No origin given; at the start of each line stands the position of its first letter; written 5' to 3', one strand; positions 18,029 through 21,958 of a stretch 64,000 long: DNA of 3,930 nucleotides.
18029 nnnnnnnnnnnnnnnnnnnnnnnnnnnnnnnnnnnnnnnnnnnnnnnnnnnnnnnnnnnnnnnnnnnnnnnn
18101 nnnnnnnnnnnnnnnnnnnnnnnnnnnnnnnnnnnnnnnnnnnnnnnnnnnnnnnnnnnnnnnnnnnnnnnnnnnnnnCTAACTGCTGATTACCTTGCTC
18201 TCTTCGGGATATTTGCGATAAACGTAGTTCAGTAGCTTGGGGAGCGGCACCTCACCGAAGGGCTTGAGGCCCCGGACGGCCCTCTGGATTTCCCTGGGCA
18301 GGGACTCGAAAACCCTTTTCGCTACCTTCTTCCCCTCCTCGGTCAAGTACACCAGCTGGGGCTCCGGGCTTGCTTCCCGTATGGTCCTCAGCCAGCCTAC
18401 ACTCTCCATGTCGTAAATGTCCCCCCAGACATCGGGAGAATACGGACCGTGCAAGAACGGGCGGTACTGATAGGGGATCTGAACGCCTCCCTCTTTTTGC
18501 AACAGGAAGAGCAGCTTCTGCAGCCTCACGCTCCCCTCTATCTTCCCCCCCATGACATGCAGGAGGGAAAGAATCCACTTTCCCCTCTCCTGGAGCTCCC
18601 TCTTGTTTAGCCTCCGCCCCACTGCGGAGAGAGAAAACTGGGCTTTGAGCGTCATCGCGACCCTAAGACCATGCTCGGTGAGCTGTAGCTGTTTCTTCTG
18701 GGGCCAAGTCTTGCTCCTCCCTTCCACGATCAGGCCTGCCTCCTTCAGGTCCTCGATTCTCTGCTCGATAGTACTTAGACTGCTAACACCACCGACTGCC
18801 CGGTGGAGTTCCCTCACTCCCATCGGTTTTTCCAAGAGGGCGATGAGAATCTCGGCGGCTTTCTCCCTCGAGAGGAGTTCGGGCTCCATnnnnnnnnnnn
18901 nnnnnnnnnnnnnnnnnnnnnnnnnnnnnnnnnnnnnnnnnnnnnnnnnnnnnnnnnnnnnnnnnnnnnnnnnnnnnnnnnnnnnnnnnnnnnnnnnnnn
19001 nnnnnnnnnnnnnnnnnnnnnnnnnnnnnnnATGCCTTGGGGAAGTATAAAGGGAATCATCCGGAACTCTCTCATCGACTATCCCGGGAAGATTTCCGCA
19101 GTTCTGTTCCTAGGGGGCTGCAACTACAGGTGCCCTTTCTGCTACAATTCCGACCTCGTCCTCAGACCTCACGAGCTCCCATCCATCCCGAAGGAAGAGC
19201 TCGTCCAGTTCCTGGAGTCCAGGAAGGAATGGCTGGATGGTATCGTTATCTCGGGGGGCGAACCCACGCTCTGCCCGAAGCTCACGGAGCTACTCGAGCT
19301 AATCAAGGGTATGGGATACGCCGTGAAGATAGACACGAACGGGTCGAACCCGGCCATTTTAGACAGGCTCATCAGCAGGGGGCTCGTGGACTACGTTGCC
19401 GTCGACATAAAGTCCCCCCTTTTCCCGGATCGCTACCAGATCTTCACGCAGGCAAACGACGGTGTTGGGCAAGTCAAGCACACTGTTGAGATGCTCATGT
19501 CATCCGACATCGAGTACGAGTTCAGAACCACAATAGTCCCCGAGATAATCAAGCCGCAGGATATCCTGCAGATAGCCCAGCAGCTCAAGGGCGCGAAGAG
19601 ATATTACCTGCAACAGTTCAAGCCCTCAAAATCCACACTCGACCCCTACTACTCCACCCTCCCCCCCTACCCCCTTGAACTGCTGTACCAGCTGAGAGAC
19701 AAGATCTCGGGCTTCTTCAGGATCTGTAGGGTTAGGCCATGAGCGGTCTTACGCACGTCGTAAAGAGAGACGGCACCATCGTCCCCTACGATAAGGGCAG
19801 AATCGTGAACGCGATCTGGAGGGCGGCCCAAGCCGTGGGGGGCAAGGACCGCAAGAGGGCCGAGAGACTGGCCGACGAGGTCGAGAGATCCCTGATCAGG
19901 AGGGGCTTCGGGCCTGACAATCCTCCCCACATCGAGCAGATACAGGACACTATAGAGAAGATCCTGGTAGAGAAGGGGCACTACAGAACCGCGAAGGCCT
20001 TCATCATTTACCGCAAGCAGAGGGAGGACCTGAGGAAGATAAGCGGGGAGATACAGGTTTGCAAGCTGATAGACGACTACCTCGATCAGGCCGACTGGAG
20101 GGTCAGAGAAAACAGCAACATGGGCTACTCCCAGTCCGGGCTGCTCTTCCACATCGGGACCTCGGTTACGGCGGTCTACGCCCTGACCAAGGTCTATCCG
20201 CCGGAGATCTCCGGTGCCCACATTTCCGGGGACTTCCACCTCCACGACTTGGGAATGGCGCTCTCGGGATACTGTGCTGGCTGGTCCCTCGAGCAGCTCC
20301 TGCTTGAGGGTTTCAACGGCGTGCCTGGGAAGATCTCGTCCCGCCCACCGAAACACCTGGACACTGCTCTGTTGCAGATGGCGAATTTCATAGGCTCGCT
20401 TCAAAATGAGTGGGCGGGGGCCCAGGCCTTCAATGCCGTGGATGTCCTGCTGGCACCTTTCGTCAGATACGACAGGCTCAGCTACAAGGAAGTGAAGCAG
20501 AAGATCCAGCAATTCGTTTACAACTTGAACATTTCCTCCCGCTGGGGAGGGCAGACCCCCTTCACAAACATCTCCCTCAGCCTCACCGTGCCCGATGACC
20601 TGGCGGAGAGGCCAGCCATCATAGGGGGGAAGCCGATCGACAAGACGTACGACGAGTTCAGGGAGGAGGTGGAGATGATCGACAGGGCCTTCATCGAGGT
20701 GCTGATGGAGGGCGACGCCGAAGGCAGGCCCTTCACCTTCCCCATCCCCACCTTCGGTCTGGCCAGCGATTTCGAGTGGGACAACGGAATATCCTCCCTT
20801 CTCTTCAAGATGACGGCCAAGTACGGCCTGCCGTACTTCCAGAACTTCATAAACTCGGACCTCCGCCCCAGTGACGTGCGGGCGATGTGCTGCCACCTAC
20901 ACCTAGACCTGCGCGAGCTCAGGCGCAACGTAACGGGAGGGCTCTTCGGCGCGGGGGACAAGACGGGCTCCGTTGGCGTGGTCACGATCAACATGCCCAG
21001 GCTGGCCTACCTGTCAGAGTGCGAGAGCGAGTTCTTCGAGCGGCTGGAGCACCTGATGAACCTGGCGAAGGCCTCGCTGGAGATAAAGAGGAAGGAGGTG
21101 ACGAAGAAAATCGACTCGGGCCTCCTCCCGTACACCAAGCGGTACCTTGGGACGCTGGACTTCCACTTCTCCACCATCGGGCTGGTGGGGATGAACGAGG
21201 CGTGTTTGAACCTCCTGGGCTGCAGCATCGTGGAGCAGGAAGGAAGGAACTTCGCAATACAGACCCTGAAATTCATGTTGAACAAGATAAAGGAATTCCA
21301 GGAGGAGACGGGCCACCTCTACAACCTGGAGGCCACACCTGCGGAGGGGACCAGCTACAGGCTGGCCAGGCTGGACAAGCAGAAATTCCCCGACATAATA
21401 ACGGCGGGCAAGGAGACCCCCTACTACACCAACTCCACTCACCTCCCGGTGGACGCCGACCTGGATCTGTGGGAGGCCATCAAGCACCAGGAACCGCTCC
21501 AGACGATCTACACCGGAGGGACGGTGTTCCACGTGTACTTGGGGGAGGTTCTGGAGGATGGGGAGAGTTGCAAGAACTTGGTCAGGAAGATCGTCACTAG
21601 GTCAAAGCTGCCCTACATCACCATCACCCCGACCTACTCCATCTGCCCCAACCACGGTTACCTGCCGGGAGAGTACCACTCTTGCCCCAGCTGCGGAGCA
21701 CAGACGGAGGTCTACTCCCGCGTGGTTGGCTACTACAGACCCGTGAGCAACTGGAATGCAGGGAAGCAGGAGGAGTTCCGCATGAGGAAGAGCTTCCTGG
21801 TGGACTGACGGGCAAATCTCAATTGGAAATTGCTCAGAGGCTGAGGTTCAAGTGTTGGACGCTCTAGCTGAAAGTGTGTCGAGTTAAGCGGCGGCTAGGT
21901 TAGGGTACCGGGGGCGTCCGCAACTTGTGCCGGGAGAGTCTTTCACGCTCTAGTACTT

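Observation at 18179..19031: Candidate new archaeal regulator of class III ribonucleotide reductase: wHTH-YwgA/Panacea-like fusion with three palindromic operators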

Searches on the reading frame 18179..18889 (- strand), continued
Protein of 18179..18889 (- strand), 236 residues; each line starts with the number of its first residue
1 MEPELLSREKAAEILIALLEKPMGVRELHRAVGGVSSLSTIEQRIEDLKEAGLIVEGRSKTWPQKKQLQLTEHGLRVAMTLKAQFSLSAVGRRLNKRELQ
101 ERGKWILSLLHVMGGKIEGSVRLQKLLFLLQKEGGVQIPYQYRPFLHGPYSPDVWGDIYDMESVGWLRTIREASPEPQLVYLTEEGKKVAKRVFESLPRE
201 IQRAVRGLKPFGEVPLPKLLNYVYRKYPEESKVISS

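Call 65: find_related_loci(query=A4, collection=genome_contigs, flank=5000)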
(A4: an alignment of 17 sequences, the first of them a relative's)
Query A4 (241 aa) in genome_contigs; peptide patterns used: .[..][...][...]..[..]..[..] (x = any residue, [..] = any of these).
184 stretches matched a pattern; 88 encode a relative of the query (tblastn E <= 1e-3); the best 80 are kept; 80 distinct loci.
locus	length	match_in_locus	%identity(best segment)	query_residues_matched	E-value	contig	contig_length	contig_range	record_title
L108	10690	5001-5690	43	6-234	3e-54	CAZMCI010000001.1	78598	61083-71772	MAG TPA_asm: Candidatus Hadarchaeota archaeon isolate binchicken_co349_82 genome assembly, contig: NODE_27_length_78598_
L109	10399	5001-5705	42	6-239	2e-52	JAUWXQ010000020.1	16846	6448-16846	MAG: Hadesarchaea archaeon isolate CSMAG_2688 CSMAG_2688_k141_1112601_length_16846_cov_10.1987, whole genome shotgun seq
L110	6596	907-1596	41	6-234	2e-50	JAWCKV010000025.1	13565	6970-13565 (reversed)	MAG: Candidatus Hadarchaeales archaeon isolate JZ-2_201705_bins_153 JZ-2_201705_bins_153_scaffold_25, whole genome shotg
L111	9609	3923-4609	42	6-233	2e-50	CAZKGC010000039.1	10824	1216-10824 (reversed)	MAG TPA_asm: Candidatus Hadarchaeota archaeon isolate binchicken_co395_48 genome assembly, contig: NODE_1994_length_1082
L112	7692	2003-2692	39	6-234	5e-50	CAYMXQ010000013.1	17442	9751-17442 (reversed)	MAG TPA_asm: Candidatus Hadarchaeota archaeon isolate binchicken_co266_291 genome assembly, contig: NODE_5360_length_174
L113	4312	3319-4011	41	19-234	1e-47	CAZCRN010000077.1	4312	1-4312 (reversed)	MAG TPA_asm: Candidatus Hadarchaeota archaeon isolate binchicken_co375_26 genome assembly, contig: NODE_11246_length_431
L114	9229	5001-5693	44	10-238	1e-45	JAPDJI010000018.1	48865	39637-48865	MAG: Candidatus Methanomethylicia archaeon isolate S9B5_HD70 c_000000000249, whole genome shotgun sequence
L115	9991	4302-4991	42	6-234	8e-44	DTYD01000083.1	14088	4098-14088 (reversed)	MAG TPA_asm: Hadesarchaea archaeon isolate UWMA-0211 k99_2557306, whole genome shotgun sequence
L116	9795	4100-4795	37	6-236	2e-36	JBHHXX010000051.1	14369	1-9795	MAG: Candidatus Geothermarchaeales archaeon isolate T.2.sp3_bin.36 NODE_597_length_14369_cov_12.118695, whole genome sho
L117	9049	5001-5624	32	58-236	2e-19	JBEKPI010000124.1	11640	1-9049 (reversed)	MAG: Terracidiphilus sp. isolate SPRUCE 460 SPRUCE_460_124, whole genome shotgun sequence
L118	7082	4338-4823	35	100-238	2e-16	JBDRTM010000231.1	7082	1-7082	MAG: Planctomycetota bacterium isolate MEGAHIT-group-3.76 k141_486254, whole genome shotgun sequence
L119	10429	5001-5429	33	111-236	3e-16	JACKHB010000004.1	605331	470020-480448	MAG: Phycisphaeraceae bacterium isolate HK-STAS-PLAN-7 HK-STAS-PLAN-7_4, whole genome shotgun sequence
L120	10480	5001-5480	36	100-236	9e-16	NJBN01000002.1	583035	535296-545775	MAG: candidate division LCP-89 bacterium B3_LCP 5, whole genome shotgun sequence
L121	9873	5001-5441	34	92-236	2e-15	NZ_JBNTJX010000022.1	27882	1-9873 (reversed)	Halobaculum sp. EA56 EA56_scaffold22, whole genome shotgun sequence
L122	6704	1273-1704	33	110-236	2e-15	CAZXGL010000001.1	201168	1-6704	MAG TPA_asm: uncultured Phycisphaeraceae bacterium isolate SRP344714_co2_82 genome assembly, contig: NODE_125_length_201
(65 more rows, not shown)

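Call 82: search_protein_families(library=pfam, proteins=[L114:3535-4863:-, L114:2831-3538:-, L114:1717-2820:-, L114:6490-7410:-, L116:2274-3938:-, L116:4894-5190:+, L116:5203-5592:+, L116:5698-6261:+, L116:6655-7095:+, L116:7099-7698:+], max_evalue=0.001)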
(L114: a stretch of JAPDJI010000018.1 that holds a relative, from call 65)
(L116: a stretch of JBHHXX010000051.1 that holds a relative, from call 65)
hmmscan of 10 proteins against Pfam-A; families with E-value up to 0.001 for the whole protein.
L114:3535-4863:- (442 aa): 1 family
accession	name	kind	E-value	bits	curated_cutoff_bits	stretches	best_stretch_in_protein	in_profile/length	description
PF09821.14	AAA_assoc_C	-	1.3e-10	42.3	27.6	1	43-132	7-95/119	C-terminal AAA-associated domain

L114:2831-3538:- (235 aa): 0 families

L114:1717-2820:- (367 aa): 0 families

L114:6490-7410:- (306 aa): 5 families
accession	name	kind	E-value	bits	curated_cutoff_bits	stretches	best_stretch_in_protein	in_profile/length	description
PF13692.12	Glyco_trans_1_4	-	1.6e-24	87.2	27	1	170-268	7-106/142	Glycosyl transferases group 1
PF00534.26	Glycos_transf_1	-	6e-24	84.9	26.4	1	161-269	9-123/172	Glycosyl transferases group 1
PF13439.12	Glyco_transf_4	-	3.2e-17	63.5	28.5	2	79-155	95-167/170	Glycosyltransferase Family 4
PF20706.3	GT4-conflict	-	7.1e-09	35.6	26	1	120-266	145-309/385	Family 4 Glycosyltransferase in conflict systems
PF13579.12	Glyco_trans_4_4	-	5.4e-08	33.8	29.7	0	83-153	97-158/158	Glycosyl transferase 4-like domain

L116:2274-3938:- (554 aa): 1 family
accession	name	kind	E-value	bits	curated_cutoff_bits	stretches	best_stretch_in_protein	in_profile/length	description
PF00118.29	Cpn60_TCP1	-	2.9e-188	627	34.3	1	40-530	1-489/490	TCP-1/cpn60 chaperonin family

L116:4894-5190:+ (98 aa): 0 families

L116:5203-5592:+ (129 aa): 1 family
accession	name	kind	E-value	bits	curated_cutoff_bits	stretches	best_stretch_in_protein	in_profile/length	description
PF00410.24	Ribosomal_S8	-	2.5e-23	82.8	24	1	4-129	1-126/126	Ribosomal protein S8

L116:5698-6261:+ (187 aa): 1 family
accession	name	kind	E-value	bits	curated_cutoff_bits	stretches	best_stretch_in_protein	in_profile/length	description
PF00347.28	Ribosomal_L6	-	3.7e-18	66.5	27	2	100-174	1-80/80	Ribosomal protein L6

L116:6655-7095:+ (146 aa): 2 families
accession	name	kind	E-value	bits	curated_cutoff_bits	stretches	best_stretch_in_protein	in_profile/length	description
PF25476.1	Ribosomal_L19e_C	-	1.4e-25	89.7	25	1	56-137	9-90/91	Ribosomal protein L19e, C-terminal domain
PF01280.26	Ribosomal_L19e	-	3.3e-18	65.8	25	1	4-55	1-52/53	Ribosomal protein L19e, N-terminal domain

L116:7099-7698:+ (199 aa): 2 families
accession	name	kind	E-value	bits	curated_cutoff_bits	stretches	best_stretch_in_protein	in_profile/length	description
PF17144.9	Ribosomal_L5e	-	5.8e-19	69.2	27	1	9-98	2-98/163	Ribosomal large subunit proteins 60S L5, and 50S L18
PF00861.27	Ribosomal_L18p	-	8.6e-05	23.3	27.8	1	16-107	4-92/116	Ribosomal L18 of archaea, bacteria, mitoch. and chloroplast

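Call 91: search_protein_families(library=pfam, alignment_id=A5, max_evalue=0.01)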
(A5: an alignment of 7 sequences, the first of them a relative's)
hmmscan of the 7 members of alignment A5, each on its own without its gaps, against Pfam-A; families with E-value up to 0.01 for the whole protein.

A. member 1, P0065 (195 aa): 1 family
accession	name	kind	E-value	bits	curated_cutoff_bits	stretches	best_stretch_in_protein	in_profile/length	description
PF13274.11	SocA_Panacea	-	1.1e-05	26.8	25.7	1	40-177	1-108/113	Antitoxin SocA-like, Panacea domain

B. families by the number of members that match (of 7 scanned): 2 families
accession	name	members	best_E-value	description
PF13274.11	SocA_Panacea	6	8.4e-06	Antitoxin SocA-like, Panacea domain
PF01978.25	TrmB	1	0.0021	Sugar-specific transcriptional regulator TrmB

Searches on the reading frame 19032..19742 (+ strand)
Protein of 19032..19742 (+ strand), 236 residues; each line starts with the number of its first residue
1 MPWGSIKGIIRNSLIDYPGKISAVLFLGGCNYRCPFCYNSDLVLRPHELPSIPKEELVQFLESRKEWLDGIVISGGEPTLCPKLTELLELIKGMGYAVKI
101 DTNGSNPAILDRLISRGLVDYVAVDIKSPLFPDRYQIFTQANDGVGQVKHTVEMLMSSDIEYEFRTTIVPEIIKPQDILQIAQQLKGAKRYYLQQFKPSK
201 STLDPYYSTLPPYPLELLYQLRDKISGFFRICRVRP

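Call 3: search_protein_families(library=pfam, proteins=[window:19032-19742:+], max_evalue=0.1)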
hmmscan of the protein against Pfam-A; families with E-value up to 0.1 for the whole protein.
window:19032-19742:+ (236 aa): 3 families
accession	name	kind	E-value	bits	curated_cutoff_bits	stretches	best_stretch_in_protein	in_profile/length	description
PF04055.27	Radical_SAM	-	1.9e-18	67.6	29.5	1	26-170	3-152/166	Radical SAM superfamily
PF13353.11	Fer4_12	-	2.9e-08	34.6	22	1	23-94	8-77/137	4Fe-4S single cluster domain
PF05496.18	RuvB_N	-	0.1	12.8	27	0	146-190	43-87/159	Holliday junction DNA helicase RuvB P-loop domain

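Call 70: find_related_loci(query=window:19032-19742:+, collection=genome_contigs, flank=3000)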
Query window:19032-19742:+ (236 aa) in genome_contigs; peptide patterns used: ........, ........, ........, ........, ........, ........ (x = any residue, [..] = any of these).
374 stretches matched a pattern; 248 encode a relative of the query (tblastn E <= 1e-3); the best 80 are kept; 80 distinct loci.
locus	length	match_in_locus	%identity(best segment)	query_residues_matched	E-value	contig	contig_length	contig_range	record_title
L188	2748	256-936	51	6-235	2e-74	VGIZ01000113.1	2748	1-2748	MAG: Candidatus Aenigmatarchaeota archaeon isolate K_DeepCast_250m_m1_172 K_DeepCast_250m_m1_172_Ga0194125_10084255, who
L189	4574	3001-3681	48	6-235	6e-69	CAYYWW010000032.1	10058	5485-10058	MAG TPA_asm: uncultured archaeon isolate binchicken_co256_26 genome assembly, contig: NODE_18140_length_10058_cov_8.8056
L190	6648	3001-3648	45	6-224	2e-62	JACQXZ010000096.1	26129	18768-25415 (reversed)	MAG: Actinomycetota bacterium isolate NC_groundwater_1528_Pr4_S-0.65um_37_9 SR1-18-Sp65_coassembly_scaffold_610856, whol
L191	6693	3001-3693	44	6-235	5e-62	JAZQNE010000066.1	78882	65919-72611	MAG: Lachnospiraceae bacterium isolate T1900045246_TH20190016.MAGScoT_cleanbin_000065 SGB_5642_k141_1597549, whole genom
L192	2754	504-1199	44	6-235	1e-62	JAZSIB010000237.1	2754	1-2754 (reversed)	MAG: Lachnospiraceae bacterium isolate T1900044573_TS20190039.MAGScoT_cleanbin_000101 SGB_459_k141_2367065, whole genome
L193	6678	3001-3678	43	6-235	6e-61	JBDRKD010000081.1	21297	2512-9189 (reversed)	MAG: Candidatus Micrarchaeota archaeon isolate MEGAHIT-group-1.694 k141_12034549, whole genome shotgun sequence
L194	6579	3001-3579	47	6-199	3e-60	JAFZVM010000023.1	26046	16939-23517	MAG: Oscillospiraceae bacterium isolate RGIG8135 Water_buffalos_Rumen-3__c192197, whole genome shotgun sequence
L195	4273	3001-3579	47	6-199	2e-60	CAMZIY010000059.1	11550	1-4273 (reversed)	MAG TPA_asm: uncultured Clostridia bacterium isolate SRR10912537_bin.2_metaWRAP_v1.3_MAG genome assembly, contig: ERZ142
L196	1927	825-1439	43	8-214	5e-61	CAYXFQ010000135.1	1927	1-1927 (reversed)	MAG TPA_asm: uncultured Methanomassiliicoccales archaeon isolate binchicken_co173_123 genome assembly, contig: NODE_1991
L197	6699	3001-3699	41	1-235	9e-59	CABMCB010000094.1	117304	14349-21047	uncultured archaeon isolate LFW-28 genome assembly, contig: LFW28_90, whole genome shotgun sequence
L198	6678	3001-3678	45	6-235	2e-58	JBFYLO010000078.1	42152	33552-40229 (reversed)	MAG: Candidatus Micrarchaeota archaeon isolate PPR_0038 k121_7605214, whole genome shotgun sequence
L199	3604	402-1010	47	6-209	2e-58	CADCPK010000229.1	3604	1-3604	MAG: uncultured Lachnospiraceae bacterium isolate RUG14852 genome assembly, contig: RUG14852_asm_229, whole genome shotg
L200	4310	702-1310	47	6-209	2e-58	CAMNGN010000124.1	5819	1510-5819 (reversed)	MAG: uncultured Blautia sp. isolate SRR1222429_bin.22_metaWRAP_v1.3_MAG genome assembly, contig: NODE.43882_length_5819_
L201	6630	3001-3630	48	6-216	3e-58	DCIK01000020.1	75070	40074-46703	MAG TPA_asm: Clostridiales bacterium UBA1728 UBA1728_contig_4126, whole genome shotgun sequence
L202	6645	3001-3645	45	6-221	3e-58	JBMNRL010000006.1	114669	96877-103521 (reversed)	MAG: Blautia sp. isolate SBF912SR2HQ0045 scaffold_627_c1, whole genome shotgun sequence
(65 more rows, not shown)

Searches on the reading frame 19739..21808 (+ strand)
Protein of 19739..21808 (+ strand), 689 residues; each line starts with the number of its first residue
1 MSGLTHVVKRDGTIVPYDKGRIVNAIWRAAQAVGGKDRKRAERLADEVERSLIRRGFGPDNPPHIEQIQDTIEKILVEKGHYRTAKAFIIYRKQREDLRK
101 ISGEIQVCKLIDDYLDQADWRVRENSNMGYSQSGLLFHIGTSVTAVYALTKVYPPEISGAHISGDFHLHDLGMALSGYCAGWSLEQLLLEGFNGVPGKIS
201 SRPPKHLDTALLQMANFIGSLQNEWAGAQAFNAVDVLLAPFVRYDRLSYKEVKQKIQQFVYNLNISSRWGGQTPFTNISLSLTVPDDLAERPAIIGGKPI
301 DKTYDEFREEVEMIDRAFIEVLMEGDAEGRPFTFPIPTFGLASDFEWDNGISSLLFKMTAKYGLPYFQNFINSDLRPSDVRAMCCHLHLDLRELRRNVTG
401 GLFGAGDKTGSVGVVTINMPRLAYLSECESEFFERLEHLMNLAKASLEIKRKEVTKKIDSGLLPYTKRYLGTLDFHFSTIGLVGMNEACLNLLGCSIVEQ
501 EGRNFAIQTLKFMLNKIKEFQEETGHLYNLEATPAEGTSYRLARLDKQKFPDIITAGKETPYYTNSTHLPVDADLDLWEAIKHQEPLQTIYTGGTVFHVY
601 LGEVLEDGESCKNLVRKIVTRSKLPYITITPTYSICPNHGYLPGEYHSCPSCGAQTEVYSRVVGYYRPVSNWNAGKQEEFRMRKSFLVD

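Call 3: search_protein_families(library=pfam, proteins=[window:19739-21808:+], max_evalue=0.1)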
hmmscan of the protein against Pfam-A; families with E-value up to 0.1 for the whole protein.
window:19739-21808:+ (689 aa): 3 families
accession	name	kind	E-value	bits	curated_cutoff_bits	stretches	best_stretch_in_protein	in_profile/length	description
PF13597.11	NRDD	-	1.3e-187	625.4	26.2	1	124-686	1-562/562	Anaerobic ribonucleoside-triphosphate reductase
PF03477.21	ATP-cone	-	1.1e-22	80.8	25.8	1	6-96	2-87/88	ATP cone domain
PF21344.3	Zn_ribbon_LysW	-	0.034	14.2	27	1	642-660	17-35/46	Alpha-aminoadipate carrier protein LysW-like, globular domain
